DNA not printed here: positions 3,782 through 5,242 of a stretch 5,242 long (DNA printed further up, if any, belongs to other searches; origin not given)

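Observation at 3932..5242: Reverse-gyrase topoisomerase half encoded as its own gene (naturally split reverse gyrase); missed by the ORF track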

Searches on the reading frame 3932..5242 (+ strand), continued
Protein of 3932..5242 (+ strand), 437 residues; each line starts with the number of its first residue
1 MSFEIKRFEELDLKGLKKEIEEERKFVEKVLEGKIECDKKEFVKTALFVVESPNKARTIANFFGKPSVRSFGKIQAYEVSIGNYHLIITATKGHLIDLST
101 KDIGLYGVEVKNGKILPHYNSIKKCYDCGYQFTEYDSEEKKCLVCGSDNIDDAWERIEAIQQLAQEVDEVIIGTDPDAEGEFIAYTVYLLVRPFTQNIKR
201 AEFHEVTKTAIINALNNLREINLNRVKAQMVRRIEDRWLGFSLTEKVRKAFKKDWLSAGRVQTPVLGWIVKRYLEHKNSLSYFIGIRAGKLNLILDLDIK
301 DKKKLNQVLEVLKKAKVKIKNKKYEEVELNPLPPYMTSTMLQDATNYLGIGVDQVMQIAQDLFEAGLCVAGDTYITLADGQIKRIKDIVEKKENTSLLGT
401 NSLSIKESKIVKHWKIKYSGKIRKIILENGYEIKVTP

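Call 36: find_homologous_proteins(query=L006:542-2377:+, max_evalue=1e-8)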
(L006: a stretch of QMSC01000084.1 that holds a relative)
Query L006:542-2377:+ (612 aa): 131 proteins with E <= 1e-8 among 8000 candidates; the best 120 are listed.
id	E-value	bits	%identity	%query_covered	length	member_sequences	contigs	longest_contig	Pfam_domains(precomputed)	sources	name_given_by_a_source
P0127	2.9e-174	599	48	98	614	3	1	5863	PF00270.36,PF17915.8,PF00271.38,PF04851.22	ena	-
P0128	9.3e-172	590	48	96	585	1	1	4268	PF00270.36,PF17915.8,PF00271.38,PF04851.22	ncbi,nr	ncbi:MAG TPA: reverse gyrase, partial [Desulfurococcales archaeon]|nr:reverse gyrase [Desulfurococca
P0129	1.4e-168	580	46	99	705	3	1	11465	PF00270.36,PF17915.8,PF00271.38,PF04851.22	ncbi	ncbi:MAG: reverse gyrase, partial [Candidatus Hecatellales archaeon]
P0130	3.0e-168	579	46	99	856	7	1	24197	PF00270.36,PF17915.8,PF00271.38,PF01751.29,PF04851.22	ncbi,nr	ncbi:MAG: reverse gyrase, partial [Thermoprotei archaeon]|nr:reverse gyrase [Thermoprotei archaeon]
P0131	7.7e-166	571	44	99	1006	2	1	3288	PF00270.36,PF01131.26,PF17915.8,PF00271.38,PF01751.29,PF04851.22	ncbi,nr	ncbi:MAG TPA: reverse gyrase, partial [archaeon]|nr:reverse gyrase [archaeon]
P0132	6.0e-164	565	44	98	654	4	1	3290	PF00270.36,PF17915.8,PF04851.22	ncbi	ncbi:MAG: reverse gyrase, partial [Thermofilaceae archaeon]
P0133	3.3e-163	562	46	99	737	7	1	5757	PF00270.36,PF17915.8,PF00271.38,PF04851.22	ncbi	ncbi:reverse gyrase, partial [Candidatus Bathyarchaeota archaeon]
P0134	9.4e-162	557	47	99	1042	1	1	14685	PF00270.36,PF01131.26,PF17915.8,PF00271.38,PF01751.29,PF04851.22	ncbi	ncbi:MAG: reverse gyrase, partial [Candidatus Nezhaarchaeales archaeon]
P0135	1.6e-155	537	45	99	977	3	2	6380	PF00270.36,PF01131.26,PF17915.8,PF00271.38,PF01751.29,PF04851.22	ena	-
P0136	1.1e-153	531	42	99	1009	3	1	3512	PF00270.36,PF01131.26,PF17915.8,PF00271.38,PF01751.29,PF04851.22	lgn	-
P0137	1.1e-153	531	44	98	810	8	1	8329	PF07517.21,PF00270.36,PF00176.30,PF17915.8,PF00271.38,PF01751.29,PF04851.22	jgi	-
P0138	1.6e-153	530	42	99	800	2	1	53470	PF00270.36,PF17915.8,PF00271.38,PF01751.29,PF04851.22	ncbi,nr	ncbi:MAG: reverse gyrase [Thermococcaceae archaeon]|nr:reverse gyrase [Thermococcaceae archaeon]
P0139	7.9e-153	528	44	98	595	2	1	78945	PF00270.36,PF17915.8,PF00271.38,PF04851.22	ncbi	-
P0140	1.7e-152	527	42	99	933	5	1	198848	PF00270.36,PF01131.26,PF17915.8,PF00271.38,PF01751.29,PF04851.22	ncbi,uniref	ncbi:reverse gyrase [Thermococcus thioreducens]|uniref:reverse gyrase n=1 Tax=Thermococcus thioreduc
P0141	2.1e-145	503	41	99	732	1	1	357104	PF00270.36,PF17915.8,PF04851.22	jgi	jgi:reverse gyrase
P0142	8.9e-143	495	42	100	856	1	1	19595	PF00270.36,PF01131.26,PF17915.8,PF01751.29,PF04851.22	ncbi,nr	ncbi:MAG: reverse gyrase, partial [Candidatus Aenigmarchaeota archaeon]|nr:reverse gyrase [Candidatu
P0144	7.2e-141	488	53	71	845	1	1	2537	PF01131.26,PF01751.29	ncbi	ncbi:MAG: reverse gyrase, partial [Thermoprotei archaeon]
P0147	1.7e-132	461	40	98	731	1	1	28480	PF00270.36,PF17915.8,PF00271.38,PF01751.29,PF04851.22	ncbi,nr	ncbi:MAG: reverse gyrase, partial [Candidatus Diapherotrites archaeon]|nr:reverse gyrase [Candidatus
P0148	9.6e-132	458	42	99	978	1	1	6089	PF00270.36,PF01131.26,PF17915.8,PF00271.38,PF01751.29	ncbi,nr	ncbi:MAG: reverse gyrase, partial [Crenarchaeota archaeon]|nr:reverse gyrase [Thermoproteota archaeo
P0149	2.6e-131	457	41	96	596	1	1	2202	PF00270.36,PF17915.8,PF00271.38,PF04851.22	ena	-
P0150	2.4e-129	450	41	95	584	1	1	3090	PF00270.36,PF17915.8,PF04851.22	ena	-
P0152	2.6e-128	447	39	99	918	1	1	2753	PF00270.36,PF01131.26,PF00271.38,PF01751.29,PF04851.22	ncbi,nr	ncbi:MAG TPA: reverse gyrase, partial [Ignisphaera sp.]|nr:reverse gyrase [Ignisphaera sp.]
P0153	4.1e-127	443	41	100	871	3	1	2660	PF00270.36,PF01131.26,PF17915.8,PF00271.38,PF01751.29,PF04851.22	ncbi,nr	ncbi:MAG: reverse gyrase, partial [Candidatus Odinarchaeota archaeon]|nr:reverse gyrase [Candidatus 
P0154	5.9e-124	433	39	99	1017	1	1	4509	PF00270.36,PF01131.26,PF17915.8,PF00271.38,PF01751.29,PF04851.22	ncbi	ncbi:MAG: reverse gyrase, partial [Zestosphaera sp.]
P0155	6.0e-124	433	39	99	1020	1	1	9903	PF00270.36,PF01131.26,PF17915.8,PF00271.38,PF01751.29,PF04851.22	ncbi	ncbi:MAG: reverse gyrase, partial [Zestosphaera sp.]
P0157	2.6e-120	421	38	99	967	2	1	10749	PF00270.36,PF01131.26,PF17915.8,PF00271.38,PF01751.29,PF04851.22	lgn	-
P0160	1.7e-116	408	39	97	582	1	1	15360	PF00270.36,PF00271.38,PF04851.22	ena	-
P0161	3.3e-116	407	39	97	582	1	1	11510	PF00270.36,PF00271.38,PF04851.22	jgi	-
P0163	8.7e-108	379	40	98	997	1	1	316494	PF00270.36,PF01131.26,PF17915.8,PF01751.29,PF04851.22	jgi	-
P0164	1.2e-107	379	38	99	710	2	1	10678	PF00270.36,PF17915.8,PF01751.29,PF04851.22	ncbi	-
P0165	5.2e-107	377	37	97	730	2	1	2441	PF00270.36,PF17915.8,PF00271.38,PF01751.29,PF04851.22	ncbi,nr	ncbi:MAG TPA: reverse gyrase, partial [Methanococcaceae archaeon]|nr:reverse gyrase [Methanococcacea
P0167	8.9e-106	373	39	98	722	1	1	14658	PF00270.36,PF17915.8,PF01751.29,PF04851.22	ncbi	ncbi:reverse gyrase, partial [Thermocrinis sp.]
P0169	1.5e-105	372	39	98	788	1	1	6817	PF00270.36,PF01131.26,PF17915.8,PF01751.29,PF04851.22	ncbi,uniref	ncbi:MAG: reverse gyrase, partial [Thermocrinis sp.]|uniref:reverse gyrase n=1 Tax=Thermocrinis sp. 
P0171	7.4e-105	370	39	98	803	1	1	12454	PF00270.36,PF01131.26,PF17915.8,PF01751.29,PF04851.22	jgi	jgi:reverse gyrase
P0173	6.6e-104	366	39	98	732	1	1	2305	PF00270.36,PF17915.8,PF01751.29,PF04851.22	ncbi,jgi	jgi:Reverse gyrase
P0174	7.4e-104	366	37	98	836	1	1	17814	PF00270.36,PF17915.8,PF01751.29,PF04851.22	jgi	-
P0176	4.8e-102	360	40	97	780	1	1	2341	PF00270.36,PF01131.26,PF17915.8,PF01751.29,PF04851.22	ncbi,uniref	ncbi:MAG: reverse gyrase, partial [Thermocrinis sp.]|uniref:reverse gyrase n=1 Tax=Thermocrinis sp. 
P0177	1.9e-100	355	37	99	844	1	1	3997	PF00270.36,PF01131.26,PF17915.8,PF01751.29,PF04851.22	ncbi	ncbi:MAG: reverse gyrase, partial [Aquifex sp.]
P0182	1.5e-98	349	37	98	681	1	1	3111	PF00270.36,PF17915.8,PF00271.38,PF01751.29,PF04851.22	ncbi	ncbi:MAG: reverse gyrase, partial [Nitrososphaeria archaeon]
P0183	1.8e-98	348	36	98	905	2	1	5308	PF00270.36,PF01131.26,PF17915.8,PF01751.29,PF04851.22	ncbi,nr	ncbi:MAG: reverse gyrase, partial [Aquificaceae bacterium]|nr:reverse gyrase [Aquificaceae bacterium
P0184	3.1e-97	344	44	69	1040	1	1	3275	PF01131.26,PF01751.29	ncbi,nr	ncbi:MAG: reverse gyrase, partial [Candidatus Aenigmarchaeota archaeon]|nr:reverse gyrase [Candidatu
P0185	2.4e-96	341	37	99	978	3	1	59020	PF00270.36,PF01131.26,PF17915.8,PF01751.29,PF04851.22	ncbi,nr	ncbi:MAG: reverse gyrase, partial [candidate division WOR-3 bacterium]|nr:reverse gyrase [candidate 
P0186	4.4e-96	341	40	68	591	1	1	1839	PF01751.29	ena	-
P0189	7.6e-96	340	47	55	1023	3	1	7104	PF00270.36,PF01131.26,PF00271.38,PF01751.29,PF04851.22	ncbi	ncbi:reverse gyrase, partial [Methanocaldococcus villosus KIN24-T80]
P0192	1.5e-93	332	35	99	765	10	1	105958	PF00270.36,PF17915.8,PF01751.29,PF04851.22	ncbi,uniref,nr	ncbi:reverse gyrase [Aeropyrum camini]|uniref:reverse gyrase n=1 Tax=Aeropyrum camini TaxID=229980 R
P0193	2.5e-93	331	40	77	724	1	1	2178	PF00271.38,PF01751.29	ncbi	ncbi:MAG: reverse gyrase, partial [Zestosphaera sp.]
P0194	2.4e-91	325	33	99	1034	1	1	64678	PF00270.36,PF01131.26,PF17915.8,PF00271.38,PF01751.29,PF04851.22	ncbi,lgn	-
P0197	1.5e-87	312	61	39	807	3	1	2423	PF01131.26,PF01751.29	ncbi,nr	ncbi:MAG TPA: reverse gyrase, partial [Thermoproteales archaeon]|nr:reverse gyrase [Thermoproteales 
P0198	2.5e-87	312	39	81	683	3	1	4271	PF00270.36,PF01751.29,PF04851.22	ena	-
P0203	1.9e-85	306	36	89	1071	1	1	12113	PF00270.36,PF01131.26,PF01751.29,PF04851.22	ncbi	-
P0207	1.1e-80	290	37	87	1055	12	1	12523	PF00270.36,PF01131.26,PF00271.38,PF01751.29,PF04851.22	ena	-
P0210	6.6e-79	284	36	83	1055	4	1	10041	PF00270.36,PF01131.26,PF00271.38,PF01751.29,PF04851.22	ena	-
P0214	8.1e-78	280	33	99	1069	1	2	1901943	PF00270.36,PF01131.26,PF01751.29,PF04851.22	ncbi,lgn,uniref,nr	ncbi:reverse gyrase [Archaeoglobus veneficus]|uniref:Reverse gyrase n=1 Tax=Archaeoglobus veneficus 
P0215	9.2e-78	280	39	79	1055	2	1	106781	PF00270.36,PF01131.26,PF00271.38,PF01751.29,PF04851.22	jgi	jgi:reverse gyrase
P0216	6.9e-77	277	33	91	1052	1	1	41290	PF00270.36,PF01131.26,PF00271.38,PF01751.29,PF04851.22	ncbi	-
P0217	1.4e-76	276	34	99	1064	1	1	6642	PF00270.36,PF01131.26,PF01751.29,PF04851.22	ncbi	-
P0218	2.4e-76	275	35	88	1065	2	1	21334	PF00270.36,PF01131.26,PF00271.38,PF01751.29,PF04851.22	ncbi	-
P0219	4.7e-76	274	34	86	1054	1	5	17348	PF00270.36,PF01131.26,PF00271.38,PF01751.29,PF04851.22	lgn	-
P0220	7.6e-76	274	34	87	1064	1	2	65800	PF00270.36,PF01131.26,PF00271.38,PF01751.29,PF04851.22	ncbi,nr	ncbi:MAG: reverse gyrase [Nitrososphaerota archaeon]|nr:reverse gyrase [Aigarchaeota archaeon] MDW80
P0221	8.1e-75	270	33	99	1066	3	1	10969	PF00270.36,PF01131.26,PF01751.29,PF04851.22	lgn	-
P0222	1.2e-74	270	33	98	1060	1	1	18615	PF00270.36,PF01131.26,PF01751.29,PF04851.22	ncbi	-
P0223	6.5e-74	267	33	89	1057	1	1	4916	PF00270.36,PF00176.30,PF01131.26,PF00271.38,PF01751.29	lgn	-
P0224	1.4e-73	266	35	87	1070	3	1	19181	PF00270.36,PF01131.26,PF01751.29,PF04851.22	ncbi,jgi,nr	ncbi:reverse gyrase [Archaeoglobales archaeon]|nr:MAG: reverse gyrase [Archaeoglobales archaeon]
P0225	1.8e-73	266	34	90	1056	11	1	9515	PF00270.36,PF01131.26,PF01751.29,PF04851.22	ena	-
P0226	2.7e-73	265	36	90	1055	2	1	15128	PF00270.36,PF01131.26,PF01751.29,PF04851.22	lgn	-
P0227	1.4e-72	263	33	92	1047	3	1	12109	PF00270.36,PF01131.26,PF00271.38,PF01751.29,PF04851.22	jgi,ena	-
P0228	3.2e-72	262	34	88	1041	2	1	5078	PF00270.36,PF01131.26,PF00271.38,PF01751.29,PF04851.22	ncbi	-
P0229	6.6e-72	261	32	98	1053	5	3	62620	PF00270.36,PF01131.26,PF01751.29,PF04851.22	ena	-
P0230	1.8e-71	259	35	87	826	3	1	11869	PF00270.36,PF01131.26,PF00271.38,PF01751.29,PF04851.22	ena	-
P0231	1.9e-71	259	36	80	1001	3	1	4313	PF07517.21,PF00270.36,PF01131.26,PF00271.38,PF01751.29,PF04851.22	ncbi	-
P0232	3.1e-71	259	33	91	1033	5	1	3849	PF00270.36,PF01131.26,PF01751.29,PF04851.22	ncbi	ncbi:MAG: reverse gyrase [Archaeoglobaceae archaeon]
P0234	3.9e-70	255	33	84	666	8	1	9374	PF00270.36,PF00271.38,PF01751.29,PF04851.22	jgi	-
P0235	6.4e-70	254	34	84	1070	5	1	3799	PF00270.36,PF01131.26,PF01751.29,PF04851.22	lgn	-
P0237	9.6e-70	254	32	98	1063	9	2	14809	PF00270.36,PF01131.26,PF00271.38,PF01751.29,PF04851.22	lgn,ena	-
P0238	1.6e-69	253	34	83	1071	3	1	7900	PF00270.36,PF01131.26,PF01751.29,PF04851.22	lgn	-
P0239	2.2e-69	252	31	99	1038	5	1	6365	PF00270.36,PF01131.26,PF01751.29,PF04851.22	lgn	-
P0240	1.0e-68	250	33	87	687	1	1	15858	PF00270.36,PF01131.26,PF01751.29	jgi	-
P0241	1.1e-68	250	28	97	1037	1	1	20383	PF00270.36,PF01131.26,PF01751.29,PF04851.22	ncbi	-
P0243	2.7e-68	249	32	98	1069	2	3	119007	PF00270.36,PF01131.26,PF00271.38,PF01751.29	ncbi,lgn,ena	-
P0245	1.3e-67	247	33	86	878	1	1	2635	PF00270.36,PF01131.26,PF01751.29,PF04851.22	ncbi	ncbi:MAG: reverse gyrase, partial [Zestosphaera sp.]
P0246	2.1e-67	246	28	99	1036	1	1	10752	PF00270.36,PF01131.26,PF01751.29,PF04851.22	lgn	-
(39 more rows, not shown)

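Call 38: find_encoding_contigs(protein=P0160, flank=8000, max_places=6)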
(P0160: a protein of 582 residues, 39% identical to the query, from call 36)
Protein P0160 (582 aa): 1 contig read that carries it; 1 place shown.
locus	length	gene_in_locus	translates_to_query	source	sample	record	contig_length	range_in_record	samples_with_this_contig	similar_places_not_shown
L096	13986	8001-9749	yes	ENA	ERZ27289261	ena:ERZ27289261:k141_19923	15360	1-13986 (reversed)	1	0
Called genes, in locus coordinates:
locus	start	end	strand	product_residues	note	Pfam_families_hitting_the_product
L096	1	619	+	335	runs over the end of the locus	PF26356:Pelota_N, PF03465:eRF1_3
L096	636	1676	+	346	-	-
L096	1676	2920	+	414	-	-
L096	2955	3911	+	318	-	-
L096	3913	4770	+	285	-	-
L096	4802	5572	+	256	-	PF00575:S1 (weak), PF07541:EIF_2_alpha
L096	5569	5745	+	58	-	PF04135:Nop10p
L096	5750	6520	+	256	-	PF09754:PAC2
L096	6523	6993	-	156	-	PF27325:MJ0538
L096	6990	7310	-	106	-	PF00935:Ribosomal_L44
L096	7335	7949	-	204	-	PF05916:Sld5 (faint), PF22090:Gins51_C (faint)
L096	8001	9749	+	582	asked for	PF04851:ResIII, PF00270:DEAD, PF00271:Helicase_C (faint)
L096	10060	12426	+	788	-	PF08351:TmcA_N, PF05127:NAT10_TcmA_helicase, PF13718:GNAT_acetyltr_2, PF13508:Acetyltransf_7 (weak), PF00583:Acetyltransf_1 (weak), PF13718:GNAT_acetyltr_2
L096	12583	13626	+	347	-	PF00534:Glycos_transf_1, PF13692:Glyco_trans_1_4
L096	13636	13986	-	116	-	?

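Call 39: find_encoding_contigs(protein=P0161, flank=8000, max_places=6)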
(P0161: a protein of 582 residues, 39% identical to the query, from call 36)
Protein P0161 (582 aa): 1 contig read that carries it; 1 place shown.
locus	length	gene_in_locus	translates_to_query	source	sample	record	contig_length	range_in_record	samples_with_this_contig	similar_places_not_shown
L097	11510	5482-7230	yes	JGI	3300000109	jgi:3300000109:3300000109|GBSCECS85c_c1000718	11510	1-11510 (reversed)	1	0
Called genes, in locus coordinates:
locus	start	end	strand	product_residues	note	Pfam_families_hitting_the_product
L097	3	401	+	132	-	?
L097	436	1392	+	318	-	-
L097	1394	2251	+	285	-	-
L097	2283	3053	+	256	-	PF00575:S1 (weak), PF07541:EIF_2_alpha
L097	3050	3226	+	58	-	PF04135:Nop10p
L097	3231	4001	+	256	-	PF09754:PAC2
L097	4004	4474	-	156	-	PF27325:MJ0538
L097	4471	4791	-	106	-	PF00935:Ribosomal_L44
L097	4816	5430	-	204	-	PF05916:Sld5 (faint), PF22090:Gins51_C (faint)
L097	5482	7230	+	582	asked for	PF04851:ResIII, PF00270:DEAD, PF00271:Helicase_C (faint)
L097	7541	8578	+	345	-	PF08351:TmcA_N, PF05127:NAT10_TcmA_helicase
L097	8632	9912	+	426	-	PF05127:NAT10_TcmA_helicase, PF00583:Acetyltransf_1 (weak), PF13718:GNAT_acetyltr_2, PF13508:Acetyltransf_7 (weak), PF13718:GNAT_acetyltr_2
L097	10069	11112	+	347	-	PF00534:Glycos_transf_1, PF13692:Glyco_trans_1_4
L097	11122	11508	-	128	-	?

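Call 42: find_homologous_proteins(query=A3, max_evalue=1e-20)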
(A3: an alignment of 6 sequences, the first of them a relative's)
Query A3 (6 sequences) (584 aa, profile of the alignment): 44 proteins with E <= 1e-20 among 8000 candidates.
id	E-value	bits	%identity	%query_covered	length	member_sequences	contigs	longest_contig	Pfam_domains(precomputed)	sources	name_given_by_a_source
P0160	0.0e+0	1043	56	99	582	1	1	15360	PF00270.36,PF00271.38,PF04851.22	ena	-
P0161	0.0e+0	1041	56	99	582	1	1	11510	PF00270.36,PF00271.38,PF04851.22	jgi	-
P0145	2.1e-298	1009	45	98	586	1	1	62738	PF00270.36,PF17915.8,PF00271.38,PF04851.22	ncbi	-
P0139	7.5e-298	1007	46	98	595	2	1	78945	PF00270.36,PF17915.8,PF00271.38,PF04851.22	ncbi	-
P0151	1.7e-297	1006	44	98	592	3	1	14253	PF00270.36,PF17915.8,PF13476.13,PF04851.22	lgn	-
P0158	1.6e-296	1003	100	100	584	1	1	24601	PF00270.36,PF00176.30,PF17915.8,PF00271.38,PF04851.22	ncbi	-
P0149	3.4e-288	975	44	96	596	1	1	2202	PF00270.36,PF17915.8,PF00271.38,PF04851.22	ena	-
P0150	8.6e-280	947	45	98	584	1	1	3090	PF00270.36,PF17915.8,PF04851.22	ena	-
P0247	6.0e-260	882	57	99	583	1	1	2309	PF00270.36,PF04851.22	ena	-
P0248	1.1e-255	868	56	100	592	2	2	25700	PF00270.36,PF04851.22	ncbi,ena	-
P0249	2.2e-245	834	54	99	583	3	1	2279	PF00270.36,PF04851.22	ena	-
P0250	2.5e-242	824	46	98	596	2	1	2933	PF00270.36,PF04851.22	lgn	-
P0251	5.2e-239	813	54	99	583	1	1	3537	PF00270.36,PF00271.38,PF04851.22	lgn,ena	-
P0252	9.2e-233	792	53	99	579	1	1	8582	PF00270.36,PF17915.8,PF04851.22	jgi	-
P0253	1.4e-232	792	54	99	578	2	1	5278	PF00270.36,PF17915.8,PF00271.38,PF04851.22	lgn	-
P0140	1.8e-182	626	38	98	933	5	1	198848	PF00270.36,PF01131.26,PF17915.8,PF00271.38,PF01751.29,PF04851.22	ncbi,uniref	ncbi:reverse gyrase [Thermococcus thioreducens]|uniref:reverse gyrase n=1 Tax=Thermococcus thioreduc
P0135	2.8e-182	625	43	98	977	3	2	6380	PF00270.36,PF01131.26,PF17915.8,PF00271.38,PF01751.29,PF04851.22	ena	-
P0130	3.2e-172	592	39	98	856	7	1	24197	PF00270.36,PF17915.8,PF00271.38,PF01751.29,PF04851.22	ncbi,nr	ncbi:MAG: reverse gyrase, partial [Thermoprotei archaeon]|nr:reverse gyrase [Thermoprotei archaeon]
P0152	8.2e-161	555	40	98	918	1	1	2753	PF00270.36,PF01131.26,PF00271.38,PF01751.29,PF04851.22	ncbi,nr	ncbi:MAG TPA: reverse gyrase, partial [Ignisphaera sp.]|nr:reverse gyrase [Ignisphaera sp.]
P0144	4.2e-133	463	40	70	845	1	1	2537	PF01131.26,PF01751.29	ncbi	ncbi:MAG: reverse gyrase, partial [Thermoprotei archaeon]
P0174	3.6e-130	453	36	98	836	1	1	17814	PF00270.36,PF17915.8,PF01751.29,PF04851.22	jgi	-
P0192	4.3e-111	390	32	98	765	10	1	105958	PF00270.36,PF17915.8,PF01751.29,PF04851.22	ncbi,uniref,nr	ncbi:reverse gyrase [Aeropyrum camini]|uniref:reverse gyrase n=1 Tax=Aeropyrum camini TaxID=229980 R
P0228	1.9e-82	296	36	88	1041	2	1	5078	PF00270.36,PF01131.26,PF00271.38,PF01751.29,PF04851.22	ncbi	-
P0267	3.5e-62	229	38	47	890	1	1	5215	PF13240.12,PF01131.26,PF01751.29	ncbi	-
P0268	2.8e-51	193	28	93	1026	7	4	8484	PF00270.36,PF01131.26,PF01751.29,PF04851.22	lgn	-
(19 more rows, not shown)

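Call 43: find_encoding_contigs(protein=P0149, flank=4000, max_places=6)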
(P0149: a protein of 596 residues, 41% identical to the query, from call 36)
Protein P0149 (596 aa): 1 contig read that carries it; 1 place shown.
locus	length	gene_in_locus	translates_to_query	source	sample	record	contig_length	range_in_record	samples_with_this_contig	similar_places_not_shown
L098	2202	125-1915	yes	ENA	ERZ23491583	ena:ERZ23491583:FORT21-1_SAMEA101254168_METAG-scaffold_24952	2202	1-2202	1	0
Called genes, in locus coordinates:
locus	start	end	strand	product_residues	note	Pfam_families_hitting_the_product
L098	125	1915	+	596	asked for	PF17915:zf_Rg, PF04851:ResIII, PF00270:DEAD, PF00271:Helicase_C (faint)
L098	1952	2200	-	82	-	?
